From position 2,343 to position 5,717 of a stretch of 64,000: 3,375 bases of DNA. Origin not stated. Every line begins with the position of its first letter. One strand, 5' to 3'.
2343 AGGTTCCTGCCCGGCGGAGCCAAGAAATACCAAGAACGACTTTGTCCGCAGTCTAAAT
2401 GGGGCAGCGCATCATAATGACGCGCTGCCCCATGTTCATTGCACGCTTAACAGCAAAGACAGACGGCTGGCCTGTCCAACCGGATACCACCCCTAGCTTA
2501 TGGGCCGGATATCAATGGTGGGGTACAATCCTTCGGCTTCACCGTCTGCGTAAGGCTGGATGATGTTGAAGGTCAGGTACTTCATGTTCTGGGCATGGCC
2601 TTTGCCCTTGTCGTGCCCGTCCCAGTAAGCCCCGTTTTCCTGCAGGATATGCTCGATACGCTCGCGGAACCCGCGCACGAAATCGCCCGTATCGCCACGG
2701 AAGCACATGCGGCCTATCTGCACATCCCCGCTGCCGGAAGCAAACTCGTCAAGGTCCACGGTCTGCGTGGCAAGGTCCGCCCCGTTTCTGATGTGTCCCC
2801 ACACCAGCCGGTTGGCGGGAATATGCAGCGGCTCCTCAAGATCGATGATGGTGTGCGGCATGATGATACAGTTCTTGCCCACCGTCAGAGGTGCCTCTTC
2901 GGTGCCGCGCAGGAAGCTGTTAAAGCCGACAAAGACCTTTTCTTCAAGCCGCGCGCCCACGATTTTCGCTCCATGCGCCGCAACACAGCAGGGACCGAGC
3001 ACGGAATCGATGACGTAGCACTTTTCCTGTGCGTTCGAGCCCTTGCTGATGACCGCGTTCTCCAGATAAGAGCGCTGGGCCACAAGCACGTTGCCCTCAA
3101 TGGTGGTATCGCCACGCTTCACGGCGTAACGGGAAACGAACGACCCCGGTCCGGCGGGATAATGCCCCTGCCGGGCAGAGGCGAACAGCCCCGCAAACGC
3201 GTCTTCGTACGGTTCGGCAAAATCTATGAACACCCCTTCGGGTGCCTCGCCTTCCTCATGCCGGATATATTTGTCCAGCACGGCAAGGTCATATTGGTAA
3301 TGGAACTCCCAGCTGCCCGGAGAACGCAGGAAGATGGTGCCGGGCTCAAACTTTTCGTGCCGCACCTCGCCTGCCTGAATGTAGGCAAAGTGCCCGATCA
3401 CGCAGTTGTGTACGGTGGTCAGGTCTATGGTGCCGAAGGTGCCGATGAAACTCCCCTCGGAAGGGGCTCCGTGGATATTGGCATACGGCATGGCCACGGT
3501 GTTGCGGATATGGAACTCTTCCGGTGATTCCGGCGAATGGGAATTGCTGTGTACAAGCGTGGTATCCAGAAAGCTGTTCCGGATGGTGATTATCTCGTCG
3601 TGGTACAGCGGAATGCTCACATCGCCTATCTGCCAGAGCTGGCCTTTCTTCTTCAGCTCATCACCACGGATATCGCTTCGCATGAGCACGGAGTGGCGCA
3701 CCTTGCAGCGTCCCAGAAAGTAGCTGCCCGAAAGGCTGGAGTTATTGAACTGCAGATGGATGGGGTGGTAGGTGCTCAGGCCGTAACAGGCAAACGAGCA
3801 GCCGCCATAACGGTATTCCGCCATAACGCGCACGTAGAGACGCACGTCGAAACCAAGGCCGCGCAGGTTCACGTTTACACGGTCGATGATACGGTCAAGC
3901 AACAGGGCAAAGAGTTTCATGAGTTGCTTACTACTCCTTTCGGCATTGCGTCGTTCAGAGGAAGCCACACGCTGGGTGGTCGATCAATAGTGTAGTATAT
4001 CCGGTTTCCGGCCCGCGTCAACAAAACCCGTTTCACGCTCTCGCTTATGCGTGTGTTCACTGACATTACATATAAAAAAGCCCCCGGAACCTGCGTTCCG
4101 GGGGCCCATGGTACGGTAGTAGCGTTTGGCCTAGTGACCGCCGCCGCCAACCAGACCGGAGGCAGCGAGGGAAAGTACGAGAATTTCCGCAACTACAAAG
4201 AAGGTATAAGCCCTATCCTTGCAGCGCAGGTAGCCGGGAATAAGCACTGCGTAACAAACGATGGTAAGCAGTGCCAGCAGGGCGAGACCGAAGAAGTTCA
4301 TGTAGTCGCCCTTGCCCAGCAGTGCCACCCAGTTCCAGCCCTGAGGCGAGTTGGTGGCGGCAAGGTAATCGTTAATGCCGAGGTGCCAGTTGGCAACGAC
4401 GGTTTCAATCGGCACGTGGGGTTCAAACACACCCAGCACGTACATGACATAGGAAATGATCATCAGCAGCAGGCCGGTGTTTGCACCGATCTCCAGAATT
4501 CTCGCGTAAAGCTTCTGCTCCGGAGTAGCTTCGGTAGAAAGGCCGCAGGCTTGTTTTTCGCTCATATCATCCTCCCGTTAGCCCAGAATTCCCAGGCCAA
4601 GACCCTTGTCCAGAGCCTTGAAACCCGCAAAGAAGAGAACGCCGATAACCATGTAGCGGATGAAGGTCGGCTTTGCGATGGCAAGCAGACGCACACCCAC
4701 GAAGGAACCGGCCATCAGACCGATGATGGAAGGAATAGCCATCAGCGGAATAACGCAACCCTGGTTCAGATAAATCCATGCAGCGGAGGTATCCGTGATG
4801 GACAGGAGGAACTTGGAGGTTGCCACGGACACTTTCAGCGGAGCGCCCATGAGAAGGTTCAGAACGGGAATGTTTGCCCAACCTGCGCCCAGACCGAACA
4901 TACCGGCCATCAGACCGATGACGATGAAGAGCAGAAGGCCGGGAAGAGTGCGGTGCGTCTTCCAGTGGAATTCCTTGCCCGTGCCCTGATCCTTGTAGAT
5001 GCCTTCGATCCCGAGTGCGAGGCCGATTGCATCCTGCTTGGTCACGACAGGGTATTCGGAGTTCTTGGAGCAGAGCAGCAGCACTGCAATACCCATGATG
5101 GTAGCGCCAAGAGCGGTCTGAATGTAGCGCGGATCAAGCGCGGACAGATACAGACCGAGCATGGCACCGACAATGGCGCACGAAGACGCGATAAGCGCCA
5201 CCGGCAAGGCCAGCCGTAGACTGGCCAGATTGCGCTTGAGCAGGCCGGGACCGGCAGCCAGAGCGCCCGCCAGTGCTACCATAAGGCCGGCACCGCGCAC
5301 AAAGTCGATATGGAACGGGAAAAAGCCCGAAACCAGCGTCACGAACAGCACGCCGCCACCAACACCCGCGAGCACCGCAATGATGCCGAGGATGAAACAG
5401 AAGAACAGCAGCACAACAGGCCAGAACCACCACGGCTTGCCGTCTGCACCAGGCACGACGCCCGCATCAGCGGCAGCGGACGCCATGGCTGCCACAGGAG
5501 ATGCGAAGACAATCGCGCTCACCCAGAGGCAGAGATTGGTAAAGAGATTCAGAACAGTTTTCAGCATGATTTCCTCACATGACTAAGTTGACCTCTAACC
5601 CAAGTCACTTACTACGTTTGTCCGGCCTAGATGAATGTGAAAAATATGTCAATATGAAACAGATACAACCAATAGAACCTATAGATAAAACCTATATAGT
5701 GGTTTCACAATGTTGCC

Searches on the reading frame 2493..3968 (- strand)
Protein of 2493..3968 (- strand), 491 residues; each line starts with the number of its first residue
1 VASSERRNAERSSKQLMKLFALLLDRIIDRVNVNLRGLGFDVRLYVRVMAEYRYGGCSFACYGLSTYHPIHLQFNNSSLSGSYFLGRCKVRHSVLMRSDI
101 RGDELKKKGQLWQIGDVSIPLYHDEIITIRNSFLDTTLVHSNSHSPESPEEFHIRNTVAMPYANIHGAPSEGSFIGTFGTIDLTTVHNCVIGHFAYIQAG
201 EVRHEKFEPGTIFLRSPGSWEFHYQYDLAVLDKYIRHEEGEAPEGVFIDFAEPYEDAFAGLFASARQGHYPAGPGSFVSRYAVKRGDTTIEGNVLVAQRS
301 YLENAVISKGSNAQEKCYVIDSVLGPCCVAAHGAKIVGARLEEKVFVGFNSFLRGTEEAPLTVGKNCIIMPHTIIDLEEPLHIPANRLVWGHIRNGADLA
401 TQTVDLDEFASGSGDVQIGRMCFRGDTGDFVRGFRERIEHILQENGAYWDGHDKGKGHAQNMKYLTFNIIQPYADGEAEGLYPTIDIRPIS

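Call 66: search_protein_families(library=pfam, proteins=[window:2493-3968:-], max_evalue=0.001)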
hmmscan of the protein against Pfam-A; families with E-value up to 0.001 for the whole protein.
window:2493-3968:- (491 aa): 2 families
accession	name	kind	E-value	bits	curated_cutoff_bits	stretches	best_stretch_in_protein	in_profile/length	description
PF18776.7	Hexapep_loop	-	2.1e-11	43.7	31.5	1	167-190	1-24/24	Hexapeptide repeat including loop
PF25084.1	LbH_EIF2B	-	1.7e-05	25.2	54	1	291-375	7-93/105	EIF2B subunit epsilon LbH domain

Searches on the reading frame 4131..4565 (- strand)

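Call 66: search_protein_families(library=pfam, proteins=[window:4131-4565:-], max_evalue=0.001)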
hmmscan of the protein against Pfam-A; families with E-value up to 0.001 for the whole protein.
window:4131-4565:- (144 aa): 1 family
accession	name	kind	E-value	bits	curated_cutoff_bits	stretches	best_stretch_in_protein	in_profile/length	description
PF07843.16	DUF1634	-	0.00084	19.9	27.5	0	22-132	3-98/102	Protein of unknown function (DUF1634)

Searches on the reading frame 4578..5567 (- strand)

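Call 66: search_protein_families(library=pfam, proteins=[window:4578-5567:-], max_evalue=0.001)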
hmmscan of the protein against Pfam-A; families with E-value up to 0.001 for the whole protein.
window:4578-5567:- (329 aa): 1 family
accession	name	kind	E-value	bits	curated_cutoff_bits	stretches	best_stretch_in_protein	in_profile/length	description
PF01925.25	TauE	-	1.1e-31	110.8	32.6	1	53-317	1-236/237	Sulfite exporter TauE/SafE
